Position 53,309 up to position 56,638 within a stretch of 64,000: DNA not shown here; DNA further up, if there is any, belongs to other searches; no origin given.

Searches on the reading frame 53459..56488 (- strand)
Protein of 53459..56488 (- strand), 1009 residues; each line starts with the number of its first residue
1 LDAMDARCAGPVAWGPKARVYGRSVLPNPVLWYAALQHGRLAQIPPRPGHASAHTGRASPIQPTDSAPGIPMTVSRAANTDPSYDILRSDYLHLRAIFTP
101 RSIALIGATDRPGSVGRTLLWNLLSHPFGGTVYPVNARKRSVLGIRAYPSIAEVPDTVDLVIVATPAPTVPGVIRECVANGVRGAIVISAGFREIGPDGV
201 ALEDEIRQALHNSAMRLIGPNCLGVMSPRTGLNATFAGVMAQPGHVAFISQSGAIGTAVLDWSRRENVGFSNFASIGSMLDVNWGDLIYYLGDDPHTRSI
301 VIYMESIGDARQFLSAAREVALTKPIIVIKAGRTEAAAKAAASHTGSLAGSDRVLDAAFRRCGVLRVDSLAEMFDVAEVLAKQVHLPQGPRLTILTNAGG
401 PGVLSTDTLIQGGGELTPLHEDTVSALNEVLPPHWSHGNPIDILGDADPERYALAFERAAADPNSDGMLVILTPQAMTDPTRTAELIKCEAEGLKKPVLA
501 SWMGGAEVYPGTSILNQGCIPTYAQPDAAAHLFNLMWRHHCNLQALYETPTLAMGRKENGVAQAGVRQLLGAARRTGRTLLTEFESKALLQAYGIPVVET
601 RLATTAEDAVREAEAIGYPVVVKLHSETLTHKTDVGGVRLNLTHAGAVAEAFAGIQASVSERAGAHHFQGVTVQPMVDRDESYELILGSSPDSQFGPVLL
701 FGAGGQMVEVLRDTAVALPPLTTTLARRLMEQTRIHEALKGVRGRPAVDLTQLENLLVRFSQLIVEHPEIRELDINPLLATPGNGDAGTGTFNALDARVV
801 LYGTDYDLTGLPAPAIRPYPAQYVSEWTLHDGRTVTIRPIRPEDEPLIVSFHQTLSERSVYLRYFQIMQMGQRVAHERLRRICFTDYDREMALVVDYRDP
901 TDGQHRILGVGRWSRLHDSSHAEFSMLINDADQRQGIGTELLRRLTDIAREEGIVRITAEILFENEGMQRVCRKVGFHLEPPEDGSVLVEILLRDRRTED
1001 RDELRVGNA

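Call 4: search_protein_families(library=pfam, proteins=[window:53459-56488:-], max_evalue=0.01)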
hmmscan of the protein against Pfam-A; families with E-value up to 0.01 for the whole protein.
window:53459-56488:- (1009 aa): 10 families
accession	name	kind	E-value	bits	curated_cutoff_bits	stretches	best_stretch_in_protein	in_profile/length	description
PF13549.11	ATP-grasp_5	-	4.7e-84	281.6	27.6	1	573-800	2-220/221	ATP-grasp domain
PF13607.11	Succ_CoA_lig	-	1.9e-58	196.6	27.4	1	243-380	1-138/138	Succinyl-CoA ligase like flavodoxin domain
PF13380.12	CoA_binding_2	-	8.6e-24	84.7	22.8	1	101-227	1-115/116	CoA binding domain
PF13302.13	Acetyltransf_3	-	3.7e-14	54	25.4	1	835-978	2-138/138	Acetyltransferase (GNAT) domain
PF19045.5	Ligase_CoA_2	-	2.5e-12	47.6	23.7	1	393-524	2-138/162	Ligase-CoA domain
PF02629.25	CoA_binding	-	9.3e-10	39.6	22.3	1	100-191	3-97/97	CoA binding domain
PF00583.31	Acetyltransf_1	-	3.3e-09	37.5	20.7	1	875-977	15-116/116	Acetyltransferase (GNAT) family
PF13420.13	Acetyltransf_4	-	5.6e-06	26.9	24.3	1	904-979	57-136/155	Acetyltransferase (GNAT) domain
PF08442.15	ATP-grasp_2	-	0.00017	21.7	29.5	1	581-625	2-47/202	ATP-grasp domain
PF13508.13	Acetyltransf_7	-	0.00021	22.1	27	1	905-978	12-83/84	Acetyltransferase (GNAT) domain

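Call 6: search_protein_families(library=ncbifam, proteins=[window:53459-56488:-], max_evalue=0.001)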
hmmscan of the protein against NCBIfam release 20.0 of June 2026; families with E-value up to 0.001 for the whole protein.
window:53459-56488:- (1009 aa): 15 families
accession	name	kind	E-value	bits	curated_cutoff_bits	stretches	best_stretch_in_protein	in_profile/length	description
NF045493.1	HydDutCoALig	equivalog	2.4e-161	538.7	1300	1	96-781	5-683/698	4-hydroxybutyrate--CoA ligase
TIGR02717.1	AcCoA-syn-alpha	equivalog_domain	3.2e-158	527.1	567.15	1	94-539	1-446/447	acetate--CoA ligase alpha subunit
NF045494.1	AcCoALig_Archglob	equivalog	2.1e-131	439.5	1200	2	93-538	217-661/665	acetate--CoA ligase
NF045492.1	HydPropCoALig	equivalog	4.5e-131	438.4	1300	2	89-523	243-680/700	3-hydroxypropionate--CoA ligase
NF004230.0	PRK05678.1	equivalog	7.4e-17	61.5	336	1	140-375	46-282/291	succinate--CoA ligase subunit alpha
NF058543.1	ActPatMycb56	equivalog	4.4e-16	58.6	460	1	828-991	132-288/317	acetyltransferase Pat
TIGR01019.1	sucCoAalpha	subfamily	8.6e-16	58.2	353.2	1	140-375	44-280/286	succinate--CoA ligase subunit alpha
NF001913.0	PRK00696.1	equivalog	1.8e-08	33.8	370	1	581-800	3-217/388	ADP-forming succinate--CoA ligase subunit beta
NF010623.0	PRK14016.1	subfamily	6.1e-08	31.3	877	1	586-658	218-285/871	cyanophycin synthetase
NF040503.1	resist_ArsN1a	equivalog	7.4e-07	29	170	1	921-978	77-134/159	arsinothricin resistance N-acetyltransferase ArsN1 family A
TIGR02068.2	cya_phycin_syn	equivalog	4.6e-05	21.6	850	1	586-658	217-284/862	cyanophycin synthetase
TIGR01575.1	rimI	equivalog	6.4e-05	23.1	86.4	1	925-978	60-113/132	ribosomal protein S18-alanine N-acetyltransferase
TIGR01016.1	sucCoAbeta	subfamily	7.9e-05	21.8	375.55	1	581-782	3-205/386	succinate-CoA ligase subunit beta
NF010647.0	PRK14046.1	equivalog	0.00044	19.4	604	0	582-645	4-67/392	malate--CoA ligase subunit beta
NF006406.0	PRK08654.1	equivalog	0.00089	17.9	739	0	564-624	98-159/499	acetyl-CoA carboxylase biotin carboxylase subunit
